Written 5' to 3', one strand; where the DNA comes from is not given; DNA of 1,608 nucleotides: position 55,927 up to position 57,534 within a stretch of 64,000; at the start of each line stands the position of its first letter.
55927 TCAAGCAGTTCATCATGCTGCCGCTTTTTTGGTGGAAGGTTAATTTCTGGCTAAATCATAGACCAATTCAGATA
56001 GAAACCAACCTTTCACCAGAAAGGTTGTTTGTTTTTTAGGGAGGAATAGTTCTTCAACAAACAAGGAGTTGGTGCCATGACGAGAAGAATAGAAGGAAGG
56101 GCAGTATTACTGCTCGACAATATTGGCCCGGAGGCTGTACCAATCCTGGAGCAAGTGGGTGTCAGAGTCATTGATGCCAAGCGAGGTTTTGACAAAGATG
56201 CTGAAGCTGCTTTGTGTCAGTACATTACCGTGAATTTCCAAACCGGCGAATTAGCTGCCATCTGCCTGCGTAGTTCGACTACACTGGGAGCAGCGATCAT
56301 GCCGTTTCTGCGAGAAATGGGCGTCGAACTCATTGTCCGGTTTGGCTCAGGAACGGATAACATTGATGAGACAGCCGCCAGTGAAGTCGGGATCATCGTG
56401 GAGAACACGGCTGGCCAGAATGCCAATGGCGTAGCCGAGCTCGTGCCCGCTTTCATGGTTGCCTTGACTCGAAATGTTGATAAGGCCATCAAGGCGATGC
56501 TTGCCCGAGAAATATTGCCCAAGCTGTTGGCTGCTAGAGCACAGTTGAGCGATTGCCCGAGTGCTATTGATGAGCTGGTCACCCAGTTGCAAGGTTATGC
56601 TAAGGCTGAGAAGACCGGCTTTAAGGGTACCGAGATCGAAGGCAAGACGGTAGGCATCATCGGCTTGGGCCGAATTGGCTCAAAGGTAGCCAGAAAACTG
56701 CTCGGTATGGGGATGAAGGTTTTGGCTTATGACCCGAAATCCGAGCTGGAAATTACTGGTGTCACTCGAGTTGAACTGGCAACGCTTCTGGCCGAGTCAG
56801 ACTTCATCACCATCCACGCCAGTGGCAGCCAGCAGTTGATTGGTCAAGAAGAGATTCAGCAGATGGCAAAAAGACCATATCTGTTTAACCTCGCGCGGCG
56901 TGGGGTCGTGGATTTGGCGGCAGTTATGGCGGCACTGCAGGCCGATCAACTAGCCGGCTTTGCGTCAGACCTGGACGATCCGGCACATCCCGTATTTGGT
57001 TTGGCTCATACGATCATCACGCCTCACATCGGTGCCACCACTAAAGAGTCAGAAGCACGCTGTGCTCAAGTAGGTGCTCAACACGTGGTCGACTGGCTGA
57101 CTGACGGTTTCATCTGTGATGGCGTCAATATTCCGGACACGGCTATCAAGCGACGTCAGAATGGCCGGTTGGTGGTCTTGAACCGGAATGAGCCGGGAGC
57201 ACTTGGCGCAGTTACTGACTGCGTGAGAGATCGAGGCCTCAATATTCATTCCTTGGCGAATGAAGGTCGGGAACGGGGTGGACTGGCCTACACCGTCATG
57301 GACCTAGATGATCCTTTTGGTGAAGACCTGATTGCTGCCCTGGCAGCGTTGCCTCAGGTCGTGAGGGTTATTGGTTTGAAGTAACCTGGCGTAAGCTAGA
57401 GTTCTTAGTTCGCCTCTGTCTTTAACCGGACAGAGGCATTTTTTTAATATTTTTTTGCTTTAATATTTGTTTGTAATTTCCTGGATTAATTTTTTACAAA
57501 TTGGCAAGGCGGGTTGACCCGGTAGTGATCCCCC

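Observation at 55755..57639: Self-contained high-GC serA cassette flanked by two copies of a 123-bp TIR MITE, splitting the conserved rpsP-khpA pair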

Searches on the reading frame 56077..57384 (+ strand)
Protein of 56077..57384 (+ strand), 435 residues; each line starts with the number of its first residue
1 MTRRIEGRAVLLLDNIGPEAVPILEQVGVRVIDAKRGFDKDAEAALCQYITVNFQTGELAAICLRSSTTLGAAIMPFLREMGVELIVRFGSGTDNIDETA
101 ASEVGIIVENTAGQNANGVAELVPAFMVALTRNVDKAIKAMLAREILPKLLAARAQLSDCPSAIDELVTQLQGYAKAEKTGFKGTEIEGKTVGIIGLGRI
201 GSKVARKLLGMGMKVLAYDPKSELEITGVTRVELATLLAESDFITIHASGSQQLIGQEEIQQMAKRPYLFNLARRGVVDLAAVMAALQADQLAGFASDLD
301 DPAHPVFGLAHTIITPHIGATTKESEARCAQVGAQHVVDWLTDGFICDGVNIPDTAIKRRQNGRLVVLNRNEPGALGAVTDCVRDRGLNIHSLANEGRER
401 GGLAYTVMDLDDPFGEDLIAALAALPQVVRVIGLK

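Call 9: search_protein_families(library=pfam, proteins=[window:56077-57384:+])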
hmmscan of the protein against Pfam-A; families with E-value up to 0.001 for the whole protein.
window:56077-57384:+ (435 aa): 3 families
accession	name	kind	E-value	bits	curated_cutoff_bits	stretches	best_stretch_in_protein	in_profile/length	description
PF02826.25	2-Hacid_dh_C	-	3.7e-36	124.6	25.1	1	177-319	24-178/178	D-isomer specific 2-hydroxyacid dehydrogenase, NAD binding domain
PF00389.36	2-Hacid_dh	-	4.2e-15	56.1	24.6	1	10-343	1-126/134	D-isomer specific 2-hydroxyacid dehydrogenase, catalytic domain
PF22629.2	ACT_AHAS_ss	-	6.2e-07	29.9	27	1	365-430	1-67/67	AHAS small subunit-like ACT domain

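Call 11: find_encoding_contigs(protein=window:56077-57384:+, flank=10000, max_places=10)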
Protein window:56077-57384:+ (435 aa): 2 contigs read that carry it; 2 places shown.
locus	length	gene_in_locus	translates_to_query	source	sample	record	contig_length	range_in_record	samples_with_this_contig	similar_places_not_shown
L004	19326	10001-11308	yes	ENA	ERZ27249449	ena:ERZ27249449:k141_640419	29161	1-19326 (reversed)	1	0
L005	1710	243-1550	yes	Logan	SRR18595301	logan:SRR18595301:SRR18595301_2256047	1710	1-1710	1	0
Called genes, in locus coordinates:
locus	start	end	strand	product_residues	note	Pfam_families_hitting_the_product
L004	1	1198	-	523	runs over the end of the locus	-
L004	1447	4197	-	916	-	PF02739:5_3_exonuc_N, PF01367:5_3_exonuc, PF01612:DNA_pol_A_exo1, PF22619:DNA_polI_exo1, PF00476:DNA_pol_A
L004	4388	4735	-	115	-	-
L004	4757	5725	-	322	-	PF00701:DHDPS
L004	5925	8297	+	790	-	PF13175:AAA_15 (faint), PF13476:AAA_23 (faint), PF02463:SMC_N, PF13304:AAA_21 (weak)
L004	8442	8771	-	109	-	-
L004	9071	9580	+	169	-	PF00886:Ribosomal_S16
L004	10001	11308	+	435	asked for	PF00389:2-Hacid_dh, PF02826:2-Hacid_dh_C, PF22629:ACT_AHAS_ss (weak)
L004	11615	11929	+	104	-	PF13083:KH_KhpA-B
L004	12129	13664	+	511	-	-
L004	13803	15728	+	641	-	-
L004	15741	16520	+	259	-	PF00535:Glycos_transf_2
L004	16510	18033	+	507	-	PF02366:PMT (weak), PF13231:PMT_2, PF03901:Glyco_transf_22 (weak)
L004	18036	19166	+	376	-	PF00534:Glycos_transf_1, PF20706:GT4-conflict (faint), PF13692:Glyco_trans_1_4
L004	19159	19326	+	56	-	?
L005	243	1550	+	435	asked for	PF00389:2-Hacid_dh, PF02826:2-Hacid_dh_C, PF22629:ACT_AHAS_ss (weak)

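Call 17: find_homologous_proteins(query=window:56077-57384:+, max_evalue=1e-20)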
Query window:56077-57384:+ (435 aa): 1174 proteins with E <= 1e-20 among 8000 candidates; the best 120 are listed.
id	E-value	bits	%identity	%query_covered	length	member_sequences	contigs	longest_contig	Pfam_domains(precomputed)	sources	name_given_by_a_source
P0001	1.2e-278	942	100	100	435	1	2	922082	PF22629.3,PF00389.37,PF02826.26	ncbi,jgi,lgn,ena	ncbi:MAG: phosphoglycerate dehydrogenase [Patescibacteria group bacterium]|jgi:D-3-phosphoglycerate 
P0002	1.7e-103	365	47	98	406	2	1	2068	PF00389.37,PF02826.26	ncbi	-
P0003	3.0e-103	364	44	98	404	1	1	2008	PF00389.37,PF02826.26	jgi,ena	-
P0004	5.3e-102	360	48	97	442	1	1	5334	PF00389.37,PF02826.26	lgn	-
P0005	9.7e-99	349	45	98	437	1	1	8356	PF00389.37,PF02826.26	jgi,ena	-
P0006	4.1e-97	344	46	97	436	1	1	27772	PF00389.37,PF02826.26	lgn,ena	-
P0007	5.4e-97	344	44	98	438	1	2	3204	PF00389.37,PF02826.26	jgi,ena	jgi:D-3-phosphoglycerate dehydrogenase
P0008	9.9e-93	329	45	98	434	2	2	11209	PF00389.37,PF02826.26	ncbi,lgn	-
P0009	1.2e-86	309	42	98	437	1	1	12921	PF00389.37,PF02826.26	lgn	-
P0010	7.2e-85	304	42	98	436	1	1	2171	PF00389.37,PF02826.26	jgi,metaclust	metaclust:\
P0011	1.1e-49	188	36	85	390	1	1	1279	PF00389.37,PF02826.26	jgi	jgi:D-3-phosphoglycerate dehydrogenase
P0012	1.8e-49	187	37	78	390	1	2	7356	PF00389.37,PF02826.26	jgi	jgi:D-3-phosphoglycerate dehydrogenase / 2-oxoglutarate reductase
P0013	2.0e-49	187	36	84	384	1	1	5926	PF00389.37,PF02826.26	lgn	-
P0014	1.3e-48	184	38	78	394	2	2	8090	PF00389.37,PF02826.26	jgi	jgi:D-3-phosphoglycerate dehydrogenase / 2-oxoglutarate reductase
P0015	1.3e-48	184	35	79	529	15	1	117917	PF19304.5,PF03446.22,PF00389.37,PF01842.32,PF02826.26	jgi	jgi:D-3-phosphoglycerate dehydrogenase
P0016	3.4e-48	183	34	86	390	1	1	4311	PF00389.37,PF01842.32,PF02826.26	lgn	-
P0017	4.8e-48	182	37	78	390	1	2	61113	PF03446.22,PF00389.37,PF02826.26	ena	-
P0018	6.3e-48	182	35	79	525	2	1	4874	PF19304.5,PF22629.3,PF00389.37,PF01842.32,PF02826.26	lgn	-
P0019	7.8e-48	182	36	79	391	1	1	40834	PF00389.37,PF02826.26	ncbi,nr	ncbi:MAG: phosphoglycerate dehydrogenase [Proteobacteria bacterium]|nr:phosphoglycerate dehydrogenas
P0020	9.4e-48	181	35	79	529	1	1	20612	PF19304.5,PF22629.3,PF03446.22,PF00389.37,PF01842.32,PF02826.26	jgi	-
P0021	4.1e-47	179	36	79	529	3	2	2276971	PF19304.5,PF22629.3,PF03446.22,PF00389.37,PF01842.32,PF02826.26,PF07991.19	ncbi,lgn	ncbi:phosphoglycerate dehydrogenase [Thermodesulfovibrio hydrogeniphilus]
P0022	4.3e-47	179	37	80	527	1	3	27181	PF19304.5,PF22629.3,PF03446.22,PF00389.37,PF01842.32,PF02826.26,PF07991.19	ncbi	-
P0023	4.3e-47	179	36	78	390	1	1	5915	PF00389.37,PF02826.26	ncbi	-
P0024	5.3e-47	179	32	79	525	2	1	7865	PF19304.5,PF22629.3,PF00389.37,PF01842.32,PF02826.26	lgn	-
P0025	1.1e-46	178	33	79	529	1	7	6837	PF19304.5,PF22629.3,PF03446.22,PF00389.37,PF01842.32,PF02826.26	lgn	-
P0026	1.3e-46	178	32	91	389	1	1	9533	PF03446.22,PF00389.37,PF02826.26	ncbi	-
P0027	1.6e-46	177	33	85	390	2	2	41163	PF00389.37,PF01842.32,PF02826.26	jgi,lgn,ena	-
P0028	1.7e-46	177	34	79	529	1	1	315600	PF19304.5,PF22629.3,PF03446.22,PF00389.37,PF01842.32,PF02826.26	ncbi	-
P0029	1.8e-46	177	33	91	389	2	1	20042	PF03446.22,PF00389.37,PF02826.26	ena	-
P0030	2.3e-46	177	32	91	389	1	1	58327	PF03446.22,PF00389.37,PF02826.26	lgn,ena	-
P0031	3.0e-46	176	37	76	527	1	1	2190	PF19304.5,PF00389.37,PF01842.32,PF02826.26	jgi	jgi:D-3-phosphoglycerate dehydrogenase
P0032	3.0e-46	176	36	76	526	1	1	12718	PF19304.5,PF00389.37,PF01842.32,PF02826.26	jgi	jgi:D-3-phosphoglycerate dehydrogenase / 2-oxoglutarate reductase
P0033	3.0e-46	176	36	76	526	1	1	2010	PF19304.5,PF00389.37,PF01842.32,PF02826.26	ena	-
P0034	4.7e-46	176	35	80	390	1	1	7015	PF03446.22,PF00389.37,PF02826.26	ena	-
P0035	4.8e-46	176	34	79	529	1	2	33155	PF19304.5,PF22629.3,PF03446.22,PF00389.37,PF01842.32,PF02826.26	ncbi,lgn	-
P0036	5.7e-46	176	35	80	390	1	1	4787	PF03446.22,PF00389.37,PF02826.26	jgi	-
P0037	6.1e-46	175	38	63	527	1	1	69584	PF19304.5,PF00389.37,PF01842.32,PF02826.26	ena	-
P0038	8.7e-46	175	34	79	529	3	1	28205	PF19304.5,PF22629.3,PF03446.22,PF00389.37,PF01842.32,PF02826.26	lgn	-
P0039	1.3e-45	174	35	76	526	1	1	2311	PF19304.5,PF00389.37,PF01842.32,PF02826.26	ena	-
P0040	2.3e-45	173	33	83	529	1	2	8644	PF19304.5,PF22629.3,PF03446.22,PF00389.37,PF01842.32,PF02826.26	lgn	-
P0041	3.5e-45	173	35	80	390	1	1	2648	PF03446.22,PF00389.37,PF02826.26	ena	-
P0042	3.7e-45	173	35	80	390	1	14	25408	PF03446.22,PF00389.37,PF02826.26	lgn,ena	-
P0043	4.2e-45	173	34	79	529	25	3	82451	PF19304.5,PF03446.22,PF00389.37,PF01842.32,PF02826.26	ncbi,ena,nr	ncbi:MAG TPA: phosphoglycerate dehydrogenase [Thermodesulfovibrio thiophilus]|nr:phosphoglycerate de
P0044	4.8e-45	172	35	76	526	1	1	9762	PF19304.5,PF00389.37,PF01842.32,PF02826.26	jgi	jgi:D-3-phosphoglycerate dehydrogenase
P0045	5.0e-45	172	36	76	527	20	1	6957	PF19304.5,PF00389.37,PF01842.32,PF02826.26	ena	-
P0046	6.6e-45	172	37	76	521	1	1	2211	PF19304.5,PF00389.37,PF01842.32,PF02826.26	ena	-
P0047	7.0e-45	172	35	80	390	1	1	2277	PF03446.22,PF00389.37,PF02826.26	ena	-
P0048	9.1e-45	172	34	79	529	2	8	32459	PF19304.5,PF03446.22,PF00389.37,PF01842.32,PF02826.26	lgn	-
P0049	9.7e-45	171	35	75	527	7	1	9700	PF19304.5,PF00389.37,PF01842.32,PF02826.26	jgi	-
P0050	1.0e-44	171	32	86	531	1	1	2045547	PF19304.5,PF00389.37,PF01842.32,PF02826.26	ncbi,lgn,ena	-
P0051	2.1e-44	170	37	82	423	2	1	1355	PF00389.37,PF02826.26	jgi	-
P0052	2.9e-44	170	32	80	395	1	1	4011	PF00389.37,PF02826.26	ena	-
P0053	4.0e-44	169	32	80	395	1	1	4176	PF00389.37,PF02826.26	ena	-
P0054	5.0e-44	169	32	80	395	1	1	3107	PF00389.37,PF02826.26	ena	-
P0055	7.0e-44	169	31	82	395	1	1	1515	PF00389.37,PF02826.26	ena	-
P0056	7.9e-44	168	32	80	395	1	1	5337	PF00389.37,PF02826.26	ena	-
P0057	8.2e-44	168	32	80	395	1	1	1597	PF00389.37,PF02826.26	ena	-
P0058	8.2e-44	168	32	80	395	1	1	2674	PF03446.22,PF00389.37,PF02826.26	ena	-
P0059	1.0e-43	168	32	80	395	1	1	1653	PF00389.37,PF02826.26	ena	-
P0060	1.3e-43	168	35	78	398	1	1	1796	PF03446.22,PF00389.37,PF02826.26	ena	-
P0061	1.4e-43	168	32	80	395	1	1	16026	PF00389.37,PF02826.26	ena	-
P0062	1.5e-43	168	32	80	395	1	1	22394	PF00389.37,PF02826.26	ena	-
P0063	1.7e-43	167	32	80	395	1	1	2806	PF00389.37,PF02826.26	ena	-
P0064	1.7e-43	167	33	80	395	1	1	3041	PF00389.37,PF02826.26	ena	-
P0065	1.8e-43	167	32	80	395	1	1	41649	PF00389.37,PF02826.26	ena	-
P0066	2.0e-43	167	32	80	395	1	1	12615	PF00389.37,PF02826.26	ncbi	-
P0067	2.4e-43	167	32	80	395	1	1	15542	PF00389.37,PF02826.26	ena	-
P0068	2.7e-43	167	31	80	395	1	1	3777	PF00389.37,PF02826.26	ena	-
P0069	2.9e-43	167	32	80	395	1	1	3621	PF00389.37,PF02826.26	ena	-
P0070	2.9e-43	167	32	80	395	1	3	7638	PF00389.37,PF02826.26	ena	-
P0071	3.1e-43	167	33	80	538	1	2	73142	PF19304.5,PF22629.3,PF03446.22,PF00389.37,PF01842.32,PF02826.26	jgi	jgi:D-3-phosphoglycerate dehydrogenase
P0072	3.2e-43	166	32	80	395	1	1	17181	PF00389.37,PF02826.26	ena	-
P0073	3.2e-43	166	32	80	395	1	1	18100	PF00389.37,PF02826.26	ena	-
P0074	3.4e-43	166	32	80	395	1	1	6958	PF00389.37,PF02826.26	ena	-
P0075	3.9e-43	166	31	80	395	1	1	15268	PF00389.37,PF02826.26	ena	-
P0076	4.1e-43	166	31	80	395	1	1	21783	PF00389.37,PF02826.26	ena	-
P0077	4.2e-43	166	32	80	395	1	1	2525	PF00389.37,PF02826.26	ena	-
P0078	4.3e-43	166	32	80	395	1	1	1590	PF00389.37,PF02826.26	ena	-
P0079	4.5e-43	166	32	80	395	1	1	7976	PF00389.37,PF02826.26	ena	-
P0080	4.6e-43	166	32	80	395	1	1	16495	PF00389.37,PF02826.26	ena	-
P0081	4.6e-43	166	31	80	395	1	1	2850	PF00389.37,PF02826.26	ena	-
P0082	5.4e-43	166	31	80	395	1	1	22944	PF00389.37,PF02826.26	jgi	-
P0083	5.5e-43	166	32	80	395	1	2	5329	PF00389.37,PF02826.26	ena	-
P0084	6.1e-43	166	34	80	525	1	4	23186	PF19304.5,PF00389.37,PF01842.32,PF02826.26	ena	-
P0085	6.3e-43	165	31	80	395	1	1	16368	PF00389.37,PF02826.26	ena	-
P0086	6.6e-43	165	31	80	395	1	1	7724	PF00389.37,PF02826.26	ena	-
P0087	6.6e-43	165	30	82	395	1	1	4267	PF00389.37,PF02826.26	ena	-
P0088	6.7e-43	165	32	80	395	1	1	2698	PF00389.37,PF02826.26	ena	-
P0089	7.4e-43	165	31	80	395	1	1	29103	PF00389.37,PF02826.26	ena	-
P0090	7.4e-43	165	31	80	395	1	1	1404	PF00389.37,PF02826.26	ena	-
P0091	7.4e-43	165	31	80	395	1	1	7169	PF00389.37,PF02826.26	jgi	-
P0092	7.5e-43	165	31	80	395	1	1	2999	PF00389.37,PF02826.26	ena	-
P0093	7.5e-43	165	31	80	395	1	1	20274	PF00389.37,PF02826.26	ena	-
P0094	7.6e-43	165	31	80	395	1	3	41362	PF00389.37,PF02826.26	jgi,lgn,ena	-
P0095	7.7e-43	165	31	80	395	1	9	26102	PF00389.37,PF02826.26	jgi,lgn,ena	-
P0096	7.7e-43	165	33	77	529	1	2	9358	PF19304.5,PF00389.37,PF01842.32,PF02826.26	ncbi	-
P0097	8.0e-43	165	32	80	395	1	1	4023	PF00389.37,PF02826.26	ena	-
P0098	8.5e-43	165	31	80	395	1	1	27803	PF00389.37,PF02826.26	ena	-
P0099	8.6e-43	165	31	80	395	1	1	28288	PF00389.37,PF02826.26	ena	-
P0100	8.6e-43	165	31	80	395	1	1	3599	PF00389.37,PF02826.26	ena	-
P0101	8.7e-43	165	31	80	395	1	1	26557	PF00389.37,PF02826.26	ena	-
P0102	8.8e-43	165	31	80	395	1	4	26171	PF00389.37,PF02826.26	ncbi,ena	-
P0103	8.9e-43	165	31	80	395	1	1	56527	PF00389.37,PF02826.26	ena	-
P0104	9.2e-43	165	32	80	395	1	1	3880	PF00389.37,PF02826.26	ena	-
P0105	9.3e-43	165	31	80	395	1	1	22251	PF00389.37,PF02826.26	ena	-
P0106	9.3e-43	165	31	80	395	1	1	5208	PF00389.37,PF02826.26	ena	-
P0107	9.6e-43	165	31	80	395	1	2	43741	PF00389.37,PF02826.26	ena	-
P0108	9.6e-43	165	31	80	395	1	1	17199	PF00389.37,PF02826.26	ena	-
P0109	9.7e-43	165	31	80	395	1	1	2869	PF00389.37,PF02826.26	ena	-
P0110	9.7e-43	165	31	80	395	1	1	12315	PF00389.37,PF02826.26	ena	-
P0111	9.8e-43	165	31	80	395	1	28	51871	PF00389.37,PF02826.26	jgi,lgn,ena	jgi:D-3-phosphoglycerate dehydrogenase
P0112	9.8e-43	165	31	80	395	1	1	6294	PF00389.37,PF02826.26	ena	-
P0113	9.8e-43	165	31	80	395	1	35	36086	PF00389.37,PF02826.26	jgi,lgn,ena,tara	tara:strand:- start:1674 stop:2861 length:1188 start_codon:yes stop_codon:yes gene_type:complete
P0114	9.8e-43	165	31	80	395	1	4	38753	PF00389.37,PF02826.26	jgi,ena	-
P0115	9.8e-43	165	31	80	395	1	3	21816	PF00389.37,PF02826.26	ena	-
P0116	9.9e-43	165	31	80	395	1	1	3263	PF00389.37,PF02826.26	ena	-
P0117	1.1e-42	165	31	80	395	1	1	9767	PF00389.37,PF02826.26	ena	-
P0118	1.1e-42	165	31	80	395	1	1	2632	PF00389.37,PF02826.26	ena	-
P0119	1.1e-42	165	31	80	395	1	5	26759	PF00389.37,PF02826.26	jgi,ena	-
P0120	1.1e-42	165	31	80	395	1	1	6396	PF00389.37,PF02826.26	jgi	-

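Call 19: find_encoding_contigs(protein=P0006, flank=6000, max_places=3)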
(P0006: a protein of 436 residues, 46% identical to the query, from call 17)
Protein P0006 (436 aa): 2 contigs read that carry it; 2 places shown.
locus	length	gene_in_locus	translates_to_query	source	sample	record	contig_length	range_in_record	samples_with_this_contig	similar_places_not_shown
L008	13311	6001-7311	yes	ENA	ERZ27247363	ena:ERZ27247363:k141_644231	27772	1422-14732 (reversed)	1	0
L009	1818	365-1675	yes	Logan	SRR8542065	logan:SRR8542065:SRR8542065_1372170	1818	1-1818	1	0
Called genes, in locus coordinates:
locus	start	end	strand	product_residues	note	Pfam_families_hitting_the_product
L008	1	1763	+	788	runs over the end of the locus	PF13175:AAA_15 (weak), PF13476:AAA_23, PF02463:SMC_N, PF13304:AAA_21 (weak)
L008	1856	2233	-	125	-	-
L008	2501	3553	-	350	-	-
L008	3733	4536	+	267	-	PF01978:TrmB, PF12840:HTH_20 (faint)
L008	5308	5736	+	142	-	PF00886:Ribosomal_S16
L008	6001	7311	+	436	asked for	PF00389:2-Hacid_dh, PF02826:2-Hacid_dh_C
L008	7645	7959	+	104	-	PF13083:KH_KhpA-B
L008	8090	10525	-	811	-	PF01040:UbiA, PF07143:AttH (faint), PF17186:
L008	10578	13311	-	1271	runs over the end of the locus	-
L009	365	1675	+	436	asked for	PF00389:2-Hacid_dh, PF02826:2-Hacid_dh_C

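Call 20: find_encoding_contigs(protein=P0005, flank=6000, max_places=3)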
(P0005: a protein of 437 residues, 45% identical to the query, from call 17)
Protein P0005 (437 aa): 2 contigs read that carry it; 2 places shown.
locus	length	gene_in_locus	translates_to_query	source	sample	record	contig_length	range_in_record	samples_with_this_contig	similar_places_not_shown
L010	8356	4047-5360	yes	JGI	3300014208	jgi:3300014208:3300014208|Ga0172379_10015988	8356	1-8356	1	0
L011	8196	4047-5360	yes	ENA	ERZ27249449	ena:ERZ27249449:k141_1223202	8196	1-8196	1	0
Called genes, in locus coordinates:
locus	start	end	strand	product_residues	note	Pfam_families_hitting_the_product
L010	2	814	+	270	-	?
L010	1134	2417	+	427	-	PF01040:UbiA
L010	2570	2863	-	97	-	-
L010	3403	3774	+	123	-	PF00886:Ribosomal_S16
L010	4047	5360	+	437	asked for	PF00389:2-Hacid_dh, PF02826:2-Hacid_dh_C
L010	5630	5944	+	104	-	PF13083:KH_KhpA-B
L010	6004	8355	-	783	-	?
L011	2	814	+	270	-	?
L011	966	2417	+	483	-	PF01040:UbiA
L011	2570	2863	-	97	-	-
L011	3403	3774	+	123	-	PF00886:Ribosomal_S16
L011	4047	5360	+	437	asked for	PF00389:2-Hacid_dh, PF02826:2-Hacid_dh_C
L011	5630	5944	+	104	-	PF13083:KH_KhpA-B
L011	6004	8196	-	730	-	?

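Call 21: find_encoding_contigs(protein=P0009, flank=6000, max_places=3)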
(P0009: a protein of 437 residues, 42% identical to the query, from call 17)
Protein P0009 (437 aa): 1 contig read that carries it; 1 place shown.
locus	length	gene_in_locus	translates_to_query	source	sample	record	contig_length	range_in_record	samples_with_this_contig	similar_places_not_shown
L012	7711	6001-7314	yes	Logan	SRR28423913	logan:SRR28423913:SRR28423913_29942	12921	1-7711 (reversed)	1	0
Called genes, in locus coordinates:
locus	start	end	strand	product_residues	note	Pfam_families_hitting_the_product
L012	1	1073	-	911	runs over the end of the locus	PF02739:5_3_exonuc_N, PF01367:5_3_exonuc, PF01612:DNA_pol_A_exo1, PF22619:DNA_polI_exo1, PF00476:DNA_pol_A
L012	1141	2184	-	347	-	PF00701:DHDPS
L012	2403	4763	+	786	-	PF02463:SMC_N, PF13476:AAA_23 (weak), PF13304:AAA_21 (weak)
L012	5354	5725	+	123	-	PF00886:Ribosomal_S16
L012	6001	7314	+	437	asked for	PF00389:2-Hacid_dh, PF02826:2-Hacid_dh_C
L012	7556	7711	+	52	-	?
